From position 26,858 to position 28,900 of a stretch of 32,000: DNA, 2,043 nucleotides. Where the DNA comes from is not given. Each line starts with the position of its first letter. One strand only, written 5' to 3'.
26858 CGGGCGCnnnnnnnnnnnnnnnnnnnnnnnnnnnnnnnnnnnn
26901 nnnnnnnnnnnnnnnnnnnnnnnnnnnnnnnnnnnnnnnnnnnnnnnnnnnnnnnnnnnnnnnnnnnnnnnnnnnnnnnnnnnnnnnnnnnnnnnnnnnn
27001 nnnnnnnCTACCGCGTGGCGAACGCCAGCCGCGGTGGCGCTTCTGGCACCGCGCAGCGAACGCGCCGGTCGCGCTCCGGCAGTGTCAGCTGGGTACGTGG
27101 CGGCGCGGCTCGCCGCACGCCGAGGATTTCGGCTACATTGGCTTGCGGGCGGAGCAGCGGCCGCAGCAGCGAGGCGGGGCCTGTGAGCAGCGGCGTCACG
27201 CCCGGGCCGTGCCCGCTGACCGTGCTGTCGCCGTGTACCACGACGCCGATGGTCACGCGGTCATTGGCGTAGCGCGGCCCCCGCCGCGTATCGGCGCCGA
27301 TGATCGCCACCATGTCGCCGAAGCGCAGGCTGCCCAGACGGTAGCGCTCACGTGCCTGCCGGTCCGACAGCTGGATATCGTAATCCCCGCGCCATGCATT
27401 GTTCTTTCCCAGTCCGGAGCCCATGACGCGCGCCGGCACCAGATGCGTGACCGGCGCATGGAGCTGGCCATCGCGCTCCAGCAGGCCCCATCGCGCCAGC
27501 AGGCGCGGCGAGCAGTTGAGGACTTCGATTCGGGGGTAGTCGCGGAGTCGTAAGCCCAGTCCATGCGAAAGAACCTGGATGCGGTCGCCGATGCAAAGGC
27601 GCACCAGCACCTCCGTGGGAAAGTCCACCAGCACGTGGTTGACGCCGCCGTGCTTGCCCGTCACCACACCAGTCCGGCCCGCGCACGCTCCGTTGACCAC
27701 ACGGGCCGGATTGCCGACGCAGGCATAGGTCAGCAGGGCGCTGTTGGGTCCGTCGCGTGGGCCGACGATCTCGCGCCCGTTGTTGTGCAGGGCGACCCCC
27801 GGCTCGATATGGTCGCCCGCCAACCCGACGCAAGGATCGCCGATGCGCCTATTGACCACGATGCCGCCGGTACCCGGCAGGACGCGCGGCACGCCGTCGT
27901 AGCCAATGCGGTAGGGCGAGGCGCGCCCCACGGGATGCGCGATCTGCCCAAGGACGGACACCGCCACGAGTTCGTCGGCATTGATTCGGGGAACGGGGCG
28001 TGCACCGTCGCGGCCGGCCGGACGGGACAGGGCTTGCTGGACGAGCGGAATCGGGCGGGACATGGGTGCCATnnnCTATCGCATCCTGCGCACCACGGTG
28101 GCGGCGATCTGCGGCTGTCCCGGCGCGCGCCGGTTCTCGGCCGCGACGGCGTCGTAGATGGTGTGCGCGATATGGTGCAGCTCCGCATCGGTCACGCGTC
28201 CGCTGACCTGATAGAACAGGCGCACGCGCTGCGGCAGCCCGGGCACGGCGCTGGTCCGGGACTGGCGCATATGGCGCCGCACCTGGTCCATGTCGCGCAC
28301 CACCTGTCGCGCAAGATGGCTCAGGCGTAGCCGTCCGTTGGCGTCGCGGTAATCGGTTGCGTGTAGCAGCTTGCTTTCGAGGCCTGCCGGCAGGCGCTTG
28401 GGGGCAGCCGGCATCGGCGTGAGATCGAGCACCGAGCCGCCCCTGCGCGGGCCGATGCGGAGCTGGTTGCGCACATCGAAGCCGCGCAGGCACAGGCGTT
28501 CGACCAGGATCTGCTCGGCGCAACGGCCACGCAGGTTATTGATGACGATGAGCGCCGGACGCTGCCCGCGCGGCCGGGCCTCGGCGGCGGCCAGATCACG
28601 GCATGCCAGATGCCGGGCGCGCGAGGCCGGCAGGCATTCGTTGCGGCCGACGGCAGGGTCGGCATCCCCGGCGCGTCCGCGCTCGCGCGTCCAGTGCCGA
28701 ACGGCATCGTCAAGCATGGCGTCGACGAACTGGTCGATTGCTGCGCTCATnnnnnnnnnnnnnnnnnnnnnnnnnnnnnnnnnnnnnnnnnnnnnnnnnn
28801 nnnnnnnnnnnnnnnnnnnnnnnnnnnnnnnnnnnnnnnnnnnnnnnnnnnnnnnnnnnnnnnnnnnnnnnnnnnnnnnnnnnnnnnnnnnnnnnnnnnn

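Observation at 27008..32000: Compact minus-strand operon of at least five genes with no recognisable functions (DUF4438-like plus four orphans)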

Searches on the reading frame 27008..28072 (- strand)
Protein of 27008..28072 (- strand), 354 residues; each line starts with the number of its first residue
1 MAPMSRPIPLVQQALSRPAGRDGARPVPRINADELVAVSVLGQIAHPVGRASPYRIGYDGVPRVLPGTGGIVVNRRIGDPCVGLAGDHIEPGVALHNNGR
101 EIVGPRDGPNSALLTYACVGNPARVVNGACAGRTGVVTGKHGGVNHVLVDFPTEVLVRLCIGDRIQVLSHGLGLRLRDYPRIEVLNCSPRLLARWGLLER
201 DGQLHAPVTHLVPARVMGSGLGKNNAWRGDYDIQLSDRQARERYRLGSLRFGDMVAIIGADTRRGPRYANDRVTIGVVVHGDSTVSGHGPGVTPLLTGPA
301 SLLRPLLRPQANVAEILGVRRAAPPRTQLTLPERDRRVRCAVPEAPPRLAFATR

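Call 4: search_protein_families(library=pfam, proteins=[window:27008-28072:-], max_evalue=1)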
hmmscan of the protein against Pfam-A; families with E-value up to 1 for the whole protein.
window:27008-28072:- (354 aa): 2 families
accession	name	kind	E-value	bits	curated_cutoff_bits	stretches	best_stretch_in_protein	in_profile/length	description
PF14505.12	DUF4438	-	2.3e-54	183.2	24.9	1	54-192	1-134/135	Domain of unknown function (DUF4438), N-terminal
PF20999.2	DUF4438_C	-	4e-47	159.6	27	1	194-317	1-124/124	Domain of unknown function (DUF4438), C-terminal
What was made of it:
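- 27008..28063 (-): Gene H (inferred H16_A1948, CAJ93049, Q0KAC2). A DUF4438 protein of 351 aa, or 354 aa from the alternative start at 28072. It is basic (pI 10.9) and has N- and C-terminal tails that the stand-alone DUF4438 proteins lack. Pfam PF14505 and PF20999 (call 4).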

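Call 5: search_protein_families(library=ncbifam, proteins=[window:27008-28072:-], max_evalue=1)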
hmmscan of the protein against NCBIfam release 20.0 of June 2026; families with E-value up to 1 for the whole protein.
window:27008-28072:- (354 aa): 0 families

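Call 6: search_protein_families(library=padloc, proteins=[window:27008-28072:-], max_evalue=1)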
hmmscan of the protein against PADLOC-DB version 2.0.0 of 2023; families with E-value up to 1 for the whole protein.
window:27008-28072:- (354 aa): 0 families

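Call 7: search_protein_families(library=phrogs, proteins=[window:27008-28072:-], max_evalue=1)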
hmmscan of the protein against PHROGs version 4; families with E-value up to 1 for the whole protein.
window:27008-28072:- (354 aa): 0 families

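Call 14: search_solved_structures(query=window:27008-28072:-, max_evalue=0.01)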
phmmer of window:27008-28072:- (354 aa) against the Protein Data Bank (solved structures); distinct sequences matched with E-value up to 0.01: 2.
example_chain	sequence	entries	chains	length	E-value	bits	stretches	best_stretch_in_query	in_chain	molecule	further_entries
3dcl_A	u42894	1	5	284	2.8e-65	224.5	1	29-317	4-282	TM1086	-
3n99_A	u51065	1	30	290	3.7e-65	224.1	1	29-317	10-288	uncharacterized protein TM1086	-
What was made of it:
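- The two entries hold 5 and 30 chains, which hints at a pentamer-based oligomer (call 14).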

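Call 86: search_solved_structures(query=window:27008-28063:-, max_evalue=0.00001, show_alignments=1)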
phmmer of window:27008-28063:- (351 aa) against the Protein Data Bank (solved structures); distinct sequences matched with E-value up to 0.00001: 2.
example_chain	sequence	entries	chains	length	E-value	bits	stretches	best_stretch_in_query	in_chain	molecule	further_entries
3dcl_A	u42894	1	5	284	2.7e-65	224.5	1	26-314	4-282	TM1086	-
3n99_A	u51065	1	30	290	3.7e-65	224.1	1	26-314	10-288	uncharacterized protein TM1086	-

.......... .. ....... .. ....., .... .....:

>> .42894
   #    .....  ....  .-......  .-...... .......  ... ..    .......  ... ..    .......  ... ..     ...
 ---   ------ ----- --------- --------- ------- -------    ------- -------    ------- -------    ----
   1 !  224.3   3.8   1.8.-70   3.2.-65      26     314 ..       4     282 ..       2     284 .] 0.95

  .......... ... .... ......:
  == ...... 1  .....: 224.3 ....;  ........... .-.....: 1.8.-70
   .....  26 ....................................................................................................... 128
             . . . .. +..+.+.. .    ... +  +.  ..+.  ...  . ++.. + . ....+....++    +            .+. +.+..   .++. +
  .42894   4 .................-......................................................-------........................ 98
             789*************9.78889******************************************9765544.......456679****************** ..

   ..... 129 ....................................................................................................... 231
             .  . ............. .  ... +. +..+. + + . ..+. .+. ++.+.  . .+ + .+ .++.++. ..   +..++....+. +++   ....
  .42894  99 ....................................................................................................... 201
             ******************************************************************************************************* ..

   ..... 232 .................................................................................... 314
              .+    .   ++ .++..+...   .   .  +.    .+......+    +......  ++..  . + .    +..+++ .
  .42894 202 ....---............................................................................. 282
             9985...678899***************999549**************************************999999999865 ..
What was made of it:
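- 27008..28063 (-): PDB TM1086, entries 3dcl and 3n99, E 3e-65 (calls 14, 86).
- On DUF4438 (Pfam PF14505 / PF20999): TM1086 E 3e-65 (calls 14, 86).
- Closest known: TM1086 / DUF4438. Same: H matches both Pfam domains above threshold and aligns over 279 residues of TM1086 (E 3e-65; calls 4, 14, 86).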

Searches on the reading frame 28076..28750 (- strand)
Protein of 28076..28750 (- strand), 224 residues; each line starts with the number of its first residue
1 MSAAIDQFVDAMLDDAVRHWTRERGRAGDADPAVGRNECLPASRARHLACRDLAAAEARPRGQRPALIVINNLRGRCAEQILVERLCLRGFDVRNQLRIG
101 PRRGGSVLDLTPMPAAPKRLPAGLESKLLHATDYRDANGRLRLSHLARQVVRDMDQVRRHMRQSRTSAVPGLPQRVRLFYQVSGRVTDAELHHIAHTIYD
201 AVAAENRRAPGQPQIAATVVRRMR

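Call 4: search_protein_families(library=pfam, proteins=[window:28076-28750:-], max_evalue=1)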
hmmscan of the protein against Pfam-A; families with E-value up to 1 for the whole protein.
window:28076-28750:- (224 aa): 1 family
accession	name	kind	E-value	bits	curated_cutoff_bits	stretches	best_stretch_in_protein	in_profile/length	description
PF07525.21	SOCS_box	-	0.065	13.9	23.5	0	142-173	4-29/39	SOCS box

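Call 5: search_protein_families(library=ncbifam, proteins=[window:28076-28750:-], max_evalue=1)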
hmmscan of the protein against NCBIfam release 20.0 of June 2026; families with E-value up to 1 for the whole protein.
window:28076-28750:- (224 aa): 1 family
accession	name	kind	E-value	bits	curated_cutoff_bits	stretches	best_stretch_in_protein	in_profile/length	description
NF011880.0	PRK15353.1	equivalog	0.021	15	174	1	137-178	43-84/122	type III secretion system apparatus protein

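Call 6: search_protein_families(library=padloc, proteins=[window:28076-28750:-], max_evalue=1)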
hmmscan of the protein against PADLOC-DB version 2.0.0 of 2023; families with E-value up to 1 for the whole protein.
window:28076-28750:- (224 aa): 0 families

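Call 7: search_protein_families(library=phrogs, proteins=[window:28076-28750:-], max_evalue=1)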
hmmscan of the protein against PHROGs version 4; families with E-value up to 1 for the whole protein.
window:28076-28750:- (224 aa): 0 families

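Call 114: find_homologous_proteins(query=window:28076-28750:-, max_evalue=0.001)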
Query window:28076-28750:- (224 aa): 13 proteins with E <= 0.001 among 1843 candidates.
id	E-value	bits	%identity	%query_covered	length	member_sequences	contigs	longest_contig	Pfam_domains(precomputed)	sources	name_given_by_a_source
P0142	3.6e-140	483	100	100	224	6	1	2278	-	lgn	-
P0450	3.7e-67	244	56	100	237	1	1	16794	-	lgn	-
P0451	2.6e-65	238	56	99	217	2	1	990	-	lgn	-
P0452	4.5e-59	218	52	99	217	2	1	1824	-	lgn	-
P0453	1.2e-52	197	51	100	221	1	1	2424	-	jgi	jgi:hypothetical protein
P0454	7.3e-50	188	50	89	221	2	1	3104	-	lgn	-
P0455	1.2e-48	184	49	100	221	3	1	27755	-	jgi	jgi:hypothetical protein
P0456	1.3e-46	177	50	100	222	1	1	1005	-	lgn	-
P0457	7.1e-45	171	48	100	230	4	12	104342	-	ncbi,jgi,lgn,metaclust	metaclust:\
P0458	1.1e-44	171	46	100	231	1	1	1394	-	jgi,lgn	jgi:hypothetical protein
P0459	2.2e-39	153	47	96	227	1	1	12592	-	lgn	-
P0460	1.0e-35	141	47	100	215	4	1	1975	-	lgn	-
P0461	7.0e-35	139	46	100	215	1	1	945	-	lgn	-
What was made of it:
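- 28076..28750 (-): Gene G (inferred H16_A1947, CAJ93048). A 224-aa very basic accessory orphan whose start overlaps the stop of F (ATGA). It has 13 clusters in 5.8e9 proteins (call 114).
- Checked: G has only 13 relatives in 5.8 billion proteins (call 114), but its codon-position signal is the same.
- G has almost no relatives (call 114).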
